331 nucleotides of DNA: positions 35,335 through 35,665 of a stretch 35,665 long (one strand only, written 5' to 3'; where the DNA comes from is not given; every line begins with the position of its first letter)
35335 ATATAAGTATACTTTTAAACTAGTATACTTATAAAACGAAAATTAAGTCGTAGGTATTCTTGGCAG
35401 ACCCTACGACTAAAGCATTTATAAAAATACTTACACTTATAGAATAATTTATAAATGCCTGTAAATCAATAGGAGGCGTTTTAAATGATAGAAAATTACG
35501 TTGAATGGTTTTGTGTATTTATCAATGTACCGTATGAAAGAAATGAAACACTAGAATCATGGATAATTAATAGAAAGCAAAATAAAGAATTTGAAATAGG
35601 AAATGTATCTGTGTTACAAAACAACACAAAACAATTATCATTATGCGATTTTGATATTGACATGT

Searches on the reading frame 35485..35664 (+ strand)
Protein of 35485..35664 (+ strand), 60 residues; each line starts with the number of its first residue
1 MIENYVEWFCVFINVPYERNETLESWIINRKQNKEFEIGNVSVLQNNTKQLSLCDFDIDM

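Call 37: search_protein_families(library=pfam, max_evalue=0.01, proteins=[window:35485-35664:+])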
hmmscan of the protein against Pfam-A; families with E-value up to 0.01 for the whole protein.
seq(60 aa): 0 families

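Call 38: search_protein_families(library=ncbifam, max_evalue=0.01, proteins=[window:35485-35664:+])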
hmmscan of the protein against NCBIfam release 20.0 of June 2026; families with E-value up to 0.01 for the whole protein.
seq(60 aa): 0 families

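Call 50: search_dna_similar(query=window:35485-35664:+, collection=plasmids, mode=protein, max_rows=45, rows=spread, max_evalue=0.01)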
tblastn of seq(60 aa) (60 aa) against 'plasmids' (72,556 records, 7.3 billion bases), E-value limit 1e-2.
Records with a match: 47; places in all: 47; records where one place covers at least 80% of the query: 43.
Best place of each record, by identity: >=99% 14; 95-99% 17; 80-90% 7; 60-80% 6; <60% 3.
By first word of the organism name: Staphylococcus 46; Klebsiella 1.
By predicted mobility (MOB-suite, as given by PLSDB): conjugative 34; non-mobilizable 7; mobilizable 6.
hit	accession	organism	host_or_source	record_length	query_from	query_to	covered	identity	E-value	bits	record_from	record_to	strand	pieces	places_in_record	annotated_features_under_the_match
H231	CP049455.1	Staphylococcus aureus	Homo sapiens,blood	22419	1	60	100%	100.0%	1e-32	123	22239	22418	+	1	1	none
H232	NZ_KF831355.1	Staphylococcus aureus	NARSA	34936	1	60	100%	100.0%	1e-32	123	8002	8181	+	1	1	hypothetical protein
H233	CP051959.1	Staphylococcus aureus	Homo sapiens,blood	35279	1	60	100%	100.0%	1e-32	123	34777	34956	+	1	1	hypothetical protein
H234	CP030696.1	Staphylococcus aureus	Homo sapiens,blood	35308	1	60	100%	100.0%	1e-32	123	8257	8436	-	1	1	hypothetical protein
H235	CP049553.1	Staphylococcus aureus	Homo sapiens,blood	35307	1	60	100%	100.0%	1e-32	123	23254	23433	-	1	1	hypothetical protein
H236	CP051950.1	Staphylococcus aureus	Homo sapiens,blood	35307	1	60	100%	100.0%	1e-32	123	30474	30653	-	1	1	hypothetical protein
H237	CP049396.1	Staphylococcus aureus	Homo sapiens,blood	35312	1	60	100%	100.0%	1e-32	123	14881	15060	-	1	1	hypothetical protein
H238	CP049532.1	Staphylococcus aureus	Homo sapiens,blood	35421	1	60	100%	100.0%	1e-32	123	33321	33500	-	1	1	hypothetical protein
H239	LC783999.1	Staphylococcus aureus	-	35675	1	60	100%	100.0%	1e-32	123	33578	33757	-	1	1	hypothetical protein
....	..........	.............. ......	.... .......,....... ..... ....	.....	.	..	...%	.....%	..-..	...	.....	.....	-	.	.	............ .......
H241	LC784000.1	Staphylococcus aureus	-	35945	1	60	100%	100.0%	1e-32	123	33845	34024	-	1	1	hypothetical protein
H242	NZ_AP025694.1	Staphylococcus aureus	-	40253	1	60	100%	100.0%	1e-32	123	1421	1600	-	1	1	hypothetical protein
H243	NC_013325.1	Staphylococcus aureus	-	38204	1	60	100%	98.3%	4e-32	122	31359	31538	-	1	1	hypothetical protein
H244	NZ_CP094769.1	Staphylococcus aureus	Cattle,milk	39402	1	60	100%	98.3%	6e-32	121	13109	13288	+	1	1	hypothetical protein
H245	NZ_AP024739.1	Staphylococcus aureus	-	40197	1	60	100%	98.3%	7e-32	121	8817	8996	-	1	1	hypothetical protein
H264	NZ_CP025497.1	Staphylococcus aureus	Homo sapiens,purulent abscess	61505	1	58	97%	77.6%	4e-21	91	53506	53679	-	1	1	hypothetical protein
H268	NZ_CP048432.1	Staphylococcus aureus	Bos taurus,Bacterial culture from ...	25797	1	60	100%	61.7%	6e-15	73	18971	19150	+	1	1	hypothetical protein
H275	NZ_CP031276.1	Staphylococcus xylosus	Milker's hand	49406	1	59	98%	32.2%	5e-5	45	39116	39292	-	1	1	hypothetical protein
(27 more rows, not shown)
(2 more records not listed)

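Call 51: get_annotated_region(hit=H268, flank=1200)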
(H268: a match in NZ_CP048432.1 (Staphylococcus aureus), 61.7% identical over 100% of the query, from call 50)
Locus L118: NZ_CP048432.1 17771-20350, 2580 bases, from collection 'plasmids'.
description: Staphylococcus aureus strain SA1428 plasmid p1
organism: Staphylococcus aureus (NCBI taxid 1280)
taxonomy: Bacteria; Bacillota; Bacilli; Bacillales; Staphylococcaceae; Staphylococcus; Staphylococcus aureus
host: -; source: Bos taurus,Bacterial culture from milk,milk; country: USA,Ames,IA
typing (MOB-suite, as given by PLSDB): non-mobilizable
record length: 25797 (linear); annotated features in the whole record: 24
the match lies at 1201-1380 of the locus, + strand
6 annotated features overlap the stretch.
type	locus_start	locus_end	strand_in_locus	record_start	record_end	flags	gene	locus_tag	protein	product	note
CDS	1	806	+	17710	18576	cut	-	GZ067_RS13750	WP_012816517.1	ParA family protein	-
CDS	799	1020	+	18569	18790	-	-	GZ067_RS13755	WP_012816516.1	hypothetical protein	-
CDS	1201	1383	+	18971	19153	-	-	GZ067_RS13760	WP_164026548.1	hypothetical protein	-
CDS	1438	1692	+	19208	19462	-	-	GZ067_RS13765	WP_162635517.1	hypothetical protein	-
CDS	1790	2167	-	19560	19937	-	-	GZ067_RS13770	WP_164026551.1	helix-turn-helix domain-containing protein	-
CDS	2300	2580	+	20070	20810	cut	nfsA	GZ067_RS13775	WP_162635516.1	oxygen-insensitive NADPH nitroreductase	-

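Call 52: get_annotated_region(hit=H275, flank=1200)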
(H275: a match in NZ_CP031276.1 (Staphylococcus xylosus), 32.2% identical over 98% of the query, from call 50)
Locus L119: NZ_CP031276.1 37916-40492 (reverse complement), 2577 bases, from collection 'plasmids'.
description: Staphylococcus xylosus strain 2 plasmid unnamed1, complete sequence
organism: Staphylococcus xylosus (NCBI taxid 1288)
taxonomy: Bacteria; Bacillota; Bacilli; Bacillales; Staphylococcaceae; Staphylococcus; Staphylococcus xylosus
host: -; source: Milker's hand; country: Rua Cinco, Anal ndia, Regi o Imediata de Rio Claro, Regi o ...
typing (MOB-suite, as given by PLSDB): mobilizable; relaxase MOBQ
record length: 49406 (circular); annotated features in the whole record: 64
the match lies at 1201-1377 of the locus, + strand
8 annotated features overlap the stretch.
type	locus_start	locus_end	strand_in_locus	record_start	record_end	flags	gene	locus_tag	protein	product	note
CDS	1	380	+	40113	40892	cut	-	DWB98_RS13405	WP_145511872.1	ParA family protein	-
CDS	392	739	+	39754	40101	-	-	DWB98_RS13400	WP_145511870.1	hypothetical protein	-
CDS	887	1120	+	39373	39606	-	-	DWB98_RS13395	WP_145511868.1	hypothetical protein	-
CDS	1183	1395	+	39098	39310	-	-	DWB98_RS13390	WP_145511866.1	hypothetical protein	-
CDS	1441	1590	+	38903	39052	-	-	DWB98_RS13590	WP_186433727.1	hypothetical protein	-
CDS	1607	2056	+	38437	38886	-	-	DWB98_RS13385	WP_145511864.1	hypothetical protein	-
CDS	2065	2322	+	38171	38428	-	-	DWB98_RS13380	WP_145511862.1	hypothetical protein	-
CDS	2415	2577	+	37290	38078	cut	-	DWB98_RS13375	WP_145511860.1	hypothetical protein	-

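Call 53: get_annotated_region(hit=H264, flank=1200)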
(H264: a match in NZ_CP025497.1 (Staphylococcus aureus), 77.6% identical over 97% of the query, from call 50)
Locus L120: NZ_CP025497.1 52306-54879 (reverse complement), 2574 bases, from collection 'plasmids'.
description: Staphylococcus aureus strain 3020.C01 plasmid p3020.C01b, complete sequence
organism: Staphylococcus aureus (NCBI taxid 1280)
taxonomy: Bacteria; Bacillota; Bacilli; Bacillales; Staphylococcaceae; Staphylococcus; Staphylococcus aureus
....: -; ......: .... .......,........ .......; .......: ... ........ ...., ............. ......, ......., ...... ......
typing (MOB-suite, as given by PLSDB): conjugative; replicon rep_cluster_1017,rep_cluster_1733,rep_cluster_2100,rep_cluster_765; relaxase MOBP; mating-pair formation MPF_T
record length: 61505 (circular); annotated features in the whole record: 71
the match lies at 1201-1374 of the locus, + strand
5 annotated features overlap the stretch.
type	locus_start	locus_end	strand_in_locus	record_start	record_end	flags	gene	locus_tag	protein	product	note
CDS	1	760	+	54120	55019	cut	-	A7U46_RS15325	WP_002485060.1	ParA family protein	-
CDS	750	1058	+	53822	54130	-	-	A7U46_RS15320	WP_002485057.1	hypothetical protein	-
CDS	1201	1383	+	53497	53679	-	-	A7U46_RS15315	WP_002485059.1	hypothetical protein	-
CDS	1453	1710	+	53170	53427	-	-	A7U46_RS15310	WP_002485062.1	hypothetical protein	-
CDS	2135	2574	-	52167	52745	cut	-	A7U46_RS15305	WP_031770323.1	recombinase family protein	GO:0006310 - DNA recombination [Evidence IEA]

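Call 83: search_protein_families(library=phrogs, max_evalue=0.001, proteins=[window:35485-35664:+])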
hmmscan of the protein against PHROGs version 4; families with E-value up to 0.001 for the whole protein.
seq(60 aa): 0 families
